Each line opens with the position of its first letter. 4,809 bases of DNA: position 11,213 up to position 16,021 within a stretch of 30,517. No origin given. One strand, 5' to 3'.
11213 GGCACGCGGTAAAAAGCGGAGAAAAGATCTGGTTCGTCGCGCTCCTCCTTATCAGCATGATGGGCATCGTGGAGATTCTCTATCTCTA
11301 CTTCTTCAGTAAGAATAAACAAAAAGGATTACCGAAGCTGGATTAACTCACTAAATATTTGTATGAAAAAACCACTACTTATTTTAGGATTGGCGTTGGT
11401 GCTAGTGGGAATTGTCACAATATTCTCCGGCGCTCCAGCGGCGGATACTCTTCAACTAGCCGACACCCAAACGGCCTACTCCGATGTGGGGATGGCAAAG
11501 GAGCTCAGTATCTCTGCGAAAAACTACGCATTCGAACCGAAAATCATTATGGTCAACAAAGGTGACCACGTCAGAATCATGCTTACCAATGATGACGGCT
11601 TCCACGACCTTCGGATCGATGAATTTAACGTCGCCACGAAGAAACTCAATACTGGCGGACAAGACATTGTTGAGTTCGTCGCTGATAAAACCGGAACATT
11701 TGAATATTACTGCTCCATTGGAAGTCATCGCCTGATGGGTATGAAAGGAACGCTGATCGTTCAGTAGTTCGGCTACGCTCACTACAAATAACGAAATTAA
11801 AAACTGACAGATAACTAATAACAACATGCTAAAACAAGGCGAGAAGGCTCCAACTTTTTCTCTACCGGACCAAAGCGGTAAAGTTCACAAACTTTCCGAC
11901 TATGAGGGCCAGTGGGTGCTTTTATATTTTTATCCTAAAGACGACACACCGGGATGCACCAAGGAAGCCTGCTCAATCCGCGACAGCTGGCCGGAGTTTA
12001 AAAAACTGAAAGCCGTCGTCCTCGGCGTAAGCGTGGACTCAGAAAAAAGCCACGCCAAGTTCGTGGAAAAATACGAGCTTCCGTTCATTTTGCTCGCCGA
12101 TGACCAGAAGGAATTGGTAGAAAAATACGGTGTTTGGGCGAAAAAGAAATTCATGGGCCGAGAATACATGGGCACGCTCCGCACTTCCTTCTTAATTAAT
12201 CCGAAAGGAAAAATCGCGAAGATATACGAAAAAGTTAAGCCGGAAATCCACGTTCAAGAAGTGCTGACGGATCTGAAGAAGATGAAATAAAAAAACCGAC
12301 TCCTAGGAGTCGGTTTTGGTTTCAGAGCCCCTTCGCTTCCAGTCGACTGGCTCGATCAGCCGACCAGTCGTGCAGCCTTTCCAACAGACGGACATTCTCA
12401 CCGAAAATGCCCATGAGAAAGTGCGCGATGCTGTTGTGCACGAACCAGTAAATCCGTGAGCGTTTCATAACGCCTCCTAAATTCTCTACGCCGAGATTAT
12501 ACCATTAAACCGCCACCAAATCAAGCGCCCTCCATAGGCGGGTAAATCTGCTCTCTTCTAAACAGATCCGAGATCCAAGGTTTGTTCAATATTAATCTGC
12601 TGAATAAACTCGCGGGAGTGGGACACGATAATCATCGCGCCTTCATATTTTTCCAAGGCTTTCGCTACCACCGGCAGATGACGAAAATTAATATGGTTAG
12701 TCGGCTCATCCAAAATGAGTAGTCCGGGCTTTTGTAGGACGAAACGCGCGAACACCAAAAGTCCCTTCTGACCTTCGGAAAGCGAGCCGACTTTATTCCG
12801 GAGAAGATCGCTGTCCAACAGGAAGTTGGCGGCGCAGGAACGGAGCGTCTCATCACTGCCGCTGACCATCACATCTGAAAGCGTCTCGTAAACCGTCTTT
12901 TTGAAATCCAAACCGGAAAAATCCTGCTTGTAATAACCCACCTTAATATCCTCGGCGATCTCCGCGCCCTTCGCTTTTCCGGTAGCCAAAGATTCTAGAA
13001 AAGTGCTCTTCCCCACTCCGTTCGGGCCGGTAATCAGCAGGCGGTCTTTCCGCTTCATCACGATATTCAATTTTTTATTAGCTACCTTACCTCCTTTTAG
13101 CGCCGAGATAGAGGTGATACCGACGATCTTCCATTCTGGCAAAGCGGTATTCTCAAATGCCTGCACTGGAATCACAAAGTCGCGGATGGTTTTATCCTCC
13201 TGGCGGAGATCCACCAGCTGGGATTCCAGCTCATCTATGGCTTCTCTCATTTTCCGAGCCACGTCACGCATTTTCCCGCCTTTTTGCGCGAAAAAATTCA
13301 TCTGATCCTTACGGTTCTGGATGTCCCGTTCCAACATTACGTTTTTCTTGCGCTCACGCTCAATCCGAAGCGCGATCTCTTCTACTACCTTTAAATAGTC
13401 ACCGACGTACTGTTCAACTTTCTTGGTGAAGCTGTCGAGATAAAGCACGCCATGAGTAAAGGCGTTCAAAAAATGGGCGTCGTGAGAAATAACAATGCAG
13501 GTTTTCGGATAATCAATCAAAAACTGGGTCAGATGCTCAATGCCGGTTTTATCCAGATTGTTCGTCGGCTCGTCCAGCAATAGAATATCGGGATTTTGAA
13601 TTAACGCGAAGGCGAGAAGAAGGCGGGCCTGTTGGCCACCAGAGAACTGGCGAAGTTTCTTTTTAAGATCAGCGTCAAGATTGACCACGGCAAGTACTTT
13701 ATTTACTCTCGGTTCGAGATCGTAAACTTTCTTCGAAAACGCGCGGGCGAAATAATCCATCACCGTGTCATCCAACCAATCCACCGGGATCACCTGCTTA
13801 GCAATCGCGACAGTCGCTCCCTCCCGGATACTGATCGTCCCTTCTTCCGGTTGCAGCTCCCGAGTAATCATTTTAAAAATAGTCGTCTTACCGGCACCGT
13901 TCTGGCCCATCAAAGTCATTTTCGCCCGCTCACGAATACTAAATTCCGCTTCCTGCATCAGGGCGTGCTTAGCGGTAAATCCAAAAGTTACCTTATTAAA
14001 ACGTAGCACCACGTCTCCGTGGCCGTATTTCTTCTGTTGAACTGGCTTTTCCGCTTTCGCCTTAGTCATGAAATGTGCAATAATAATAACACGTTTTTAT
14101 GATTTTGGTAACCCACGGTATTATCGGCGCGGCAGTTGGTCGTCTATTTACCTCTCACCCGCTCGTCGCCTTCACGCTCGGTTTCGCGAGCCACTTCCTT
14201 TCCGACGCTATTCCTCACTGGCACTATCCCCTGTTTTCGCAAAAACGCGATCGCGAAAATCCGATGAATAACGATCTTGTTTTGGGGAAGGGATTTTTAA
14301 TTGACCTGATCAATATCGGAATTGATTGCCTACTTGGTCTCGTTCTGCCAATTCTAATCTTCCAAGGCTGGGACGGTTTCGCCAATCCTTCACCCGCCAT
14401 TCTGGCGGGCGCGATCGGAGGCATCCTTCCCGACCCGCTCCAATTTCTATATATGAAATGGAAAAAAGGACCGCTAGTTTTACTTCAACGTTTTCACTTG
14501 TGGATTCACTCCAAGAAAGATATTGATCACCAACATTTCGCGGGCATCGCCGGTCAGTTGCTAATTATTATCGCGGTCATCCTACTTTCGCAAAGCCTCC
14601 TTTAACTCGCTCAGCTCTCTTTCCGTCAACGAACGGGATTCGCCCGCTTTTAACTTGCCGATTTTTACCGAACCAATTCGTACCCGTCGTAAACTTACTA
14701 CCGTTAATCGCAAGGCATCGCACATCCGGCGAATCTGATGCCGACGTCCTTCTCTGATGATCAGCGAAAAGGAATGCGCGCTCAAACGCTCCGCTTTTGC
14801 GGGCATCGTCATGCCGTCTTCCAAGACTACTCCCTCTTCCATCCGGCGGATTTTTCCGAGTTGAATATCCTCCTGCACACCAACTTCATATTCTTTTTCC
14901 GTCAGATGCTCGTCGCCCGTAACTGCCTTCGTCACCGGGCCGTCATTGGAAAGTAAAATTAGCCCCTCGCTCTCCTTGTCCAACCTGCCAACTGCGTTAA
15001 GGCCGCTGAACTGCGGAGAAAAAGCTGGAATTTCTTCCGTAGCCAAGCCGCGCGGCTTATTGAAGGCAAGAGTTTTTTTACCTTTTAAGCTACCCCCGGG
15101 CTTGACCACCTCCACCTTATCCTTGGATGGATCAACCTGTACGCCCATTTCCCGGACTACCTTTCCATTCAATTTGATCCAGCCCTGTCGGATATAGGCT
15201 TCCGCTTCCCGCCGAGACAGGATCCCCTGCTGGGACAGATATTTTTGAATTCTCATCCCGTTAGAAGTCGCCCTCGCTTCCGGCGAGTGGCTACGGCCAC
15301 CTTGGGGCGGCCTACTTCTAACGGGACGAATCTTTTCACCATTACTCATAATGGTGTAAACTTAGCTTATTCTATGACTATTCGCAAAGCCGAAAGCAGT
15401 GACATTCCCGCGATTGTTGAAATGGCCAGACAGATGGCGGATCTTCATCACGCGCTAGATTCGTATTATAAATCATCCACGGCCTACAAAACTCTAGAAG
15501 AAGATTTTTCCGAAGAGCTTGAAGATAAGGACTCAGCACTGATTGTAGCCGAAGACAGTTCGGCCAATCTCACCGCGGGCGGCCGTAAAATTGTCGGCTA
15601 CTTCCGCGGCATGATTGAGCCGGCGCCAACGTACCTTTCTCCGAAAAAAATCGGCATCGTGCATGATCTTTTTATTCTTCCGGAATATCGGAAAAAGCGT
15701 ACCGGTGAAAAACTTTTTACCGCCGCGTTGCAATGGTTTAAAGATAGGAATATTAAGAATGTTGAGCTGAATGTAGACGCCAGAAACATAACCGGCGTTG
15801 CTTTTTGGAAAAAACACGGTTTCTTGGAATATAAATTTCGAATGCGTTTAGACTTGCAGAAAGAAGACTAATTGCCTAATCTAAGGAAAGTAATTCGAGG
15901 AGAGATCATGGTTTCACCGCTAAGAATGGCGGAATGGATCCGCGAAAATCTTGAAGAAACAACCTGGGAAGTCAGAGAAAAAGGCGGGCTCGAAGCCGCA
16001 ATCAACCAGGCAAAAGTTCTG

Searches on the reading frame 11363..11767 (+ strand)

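Call 47: search_protein_families(library=pfam, proteins=[window:11363-11767:+], max_evalue=0.001)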
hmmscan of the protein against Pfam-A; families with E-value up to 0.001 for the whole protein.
window:11363-11767:+ (134 aa): 4 families
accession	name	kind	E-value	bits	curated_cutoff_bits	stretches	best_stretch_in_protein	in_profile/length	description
PF13473.12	Cupredoxin_1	-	2.9e-10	40.5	27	1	44-133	19-104/104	Cupredoxin-like domain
PF00127.26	Copper-bind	-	7.4e-08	33.2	21.2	1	48-134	5-99/99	Copper binding proteins, plastocyanin/azurin family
PF07731.20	Cu-oxidase_2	-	4.2e-05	23.8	20.4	0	92-133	92-133/137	Multicopper oxidase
PF23509.1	MSMEG_3727_PQQ-assoc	-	9.3e-05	22.3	27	1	39-133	38-134/152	MSMEG_3727, PQQ-associated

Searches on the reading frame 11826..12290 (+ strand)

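Call 47: search_protein_families(library=pfam, proteins=[window:11826-12290:+], max_evalue=0.001)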
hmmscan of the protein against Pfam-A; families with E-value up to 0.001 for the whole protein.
window:11826-12290:+ (154 aa): 2 families
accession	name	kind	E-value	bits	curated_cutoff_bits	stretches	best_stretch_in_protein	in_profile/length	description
PF00578.27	AhpC-TSA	-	6.3e-44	149.3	26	1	5-132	2-123/124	AhpC/TSA family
PF08534.16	Redoxin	-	1.4e-23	83.7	26.6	1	3-146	1-144/148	Redoxin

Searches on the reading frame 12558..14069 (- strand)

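Call 47: search_protein_families(library=pfam, proteins=[window:12558-14069:-], max_evalue=0.001)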
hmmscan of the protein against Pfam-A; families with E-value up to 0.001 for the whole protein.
window:12558-14069:- (503 aa): 29 families (the best 25 are shown)
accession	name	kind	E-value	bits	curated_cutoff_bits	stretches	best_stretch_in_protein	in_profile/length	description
PF00005.33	ABC_tran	-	1.3e-42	146.1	25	2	39-170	2-137/137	ABC transporter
PF13304.12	AAA_21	-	1.3e-17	65.3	27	0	139-201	235-303/304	AAA domain, putative AbiEii toxin, Type IV TA system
PF02463.25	SMC_N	-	6.5e-11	42.5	40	0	140-203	135-204/220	RecF/RecN/SMC N terminal domain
PF13555.12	AAA_29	-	3.8e-09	36.6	27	1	336-361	17-42/61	P-loop containing region of AAA domain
PF13401.12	AAA_22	-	7.1e-08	33.3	27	0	51-104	8-37/130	AAA domain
PF03193.22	RsgA_GTPase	-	2.7e-07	31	30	0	332-378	98-144/174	RsgA GTPase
PF20720.3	nSTAND3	-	5.9e-07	29.8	27.2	0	38-76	7-45/155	Novel STAND NTPase 3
PF13476.12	AAA_23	-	1.6e-06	29.3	27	0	345-362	23-40/201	AAA domain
PF13173.12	AAA_14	-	1.5e-05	25.4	27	0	344-366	5-27/129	AAA domain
PF12775.13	AAA_7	-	1.7e-05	24.9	25.8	0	334-364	26-56/181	P-loop containing dynein motor region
PF13479.12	AAA_24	-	1.8e-05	25.1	27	0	341-361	2-22/195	AAA domain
PF02367.23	TsaE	-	3.2e-05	24.3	26.6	0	39-75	12-48/128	Threonylcarbamoyl adenosine biosynthesis protein TsaE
PF05729.18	NACHT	-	4.9e-05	23.7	26.7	0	343-370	2-29/167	NACHT domain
PF06414.18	Zeta_toxin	-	7.8e-05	22.6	22.3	1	45-82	12-50/199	Zeta toxin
PF03266.21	NTPase_1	-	8.3e-05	22.9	23.9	0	343-362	1-20/168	NTPase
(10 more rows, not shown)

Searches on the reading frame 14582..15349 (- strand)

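Call 46: search_protein_families(library=pfam, proteins=[window:14582-15349:-], max_evalue=0.001)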
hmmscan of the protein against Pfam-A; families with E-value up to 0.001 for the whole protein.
window:14582-15349:- (255 aa): 2 families
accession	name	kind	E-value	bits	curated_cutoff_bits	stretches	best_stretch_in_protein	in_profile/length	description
PF00849.27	PseudoU_synth_2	-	6.1e-11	43.2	26.8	1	115-211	37-151/152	RNA pseudouridylate synthase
PF01479.30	S4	-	1.6e-09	37.8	22.8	1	32-74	1-44/48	S4 domain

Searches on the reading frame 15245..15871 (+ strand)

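Call 46: search_protein_families(library=pfam, proteins=[window:15245-15871:+], max_evalue=0.001)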
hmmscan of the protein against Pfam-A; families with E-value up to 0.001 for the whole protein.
window:15245-15871:+ (208 aa): 4 families
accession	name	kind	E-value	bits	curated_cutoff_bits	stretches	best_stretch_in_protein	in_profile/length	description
PF00583.31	Acetyltransf_1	-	2.2e-13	51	20.7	1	82-193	19-116/116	Acetyltransferase (GNAT) family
PF13508.13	Acetyltransf_7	-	1.2e-09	38.8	27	1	97-193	3-82/84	Acetyltransferase (GNAT) domain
PF13673.13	Acetyltransf_10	-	2.3e-07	31.3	23.6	1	134-194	49-108/128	Acetyltransferase (GNAT) domain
PF13420.13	Acetyltransf_4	-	0.00025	21.5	24.3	1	115-193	59-134/155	Acetyltransferase (GNAT) domain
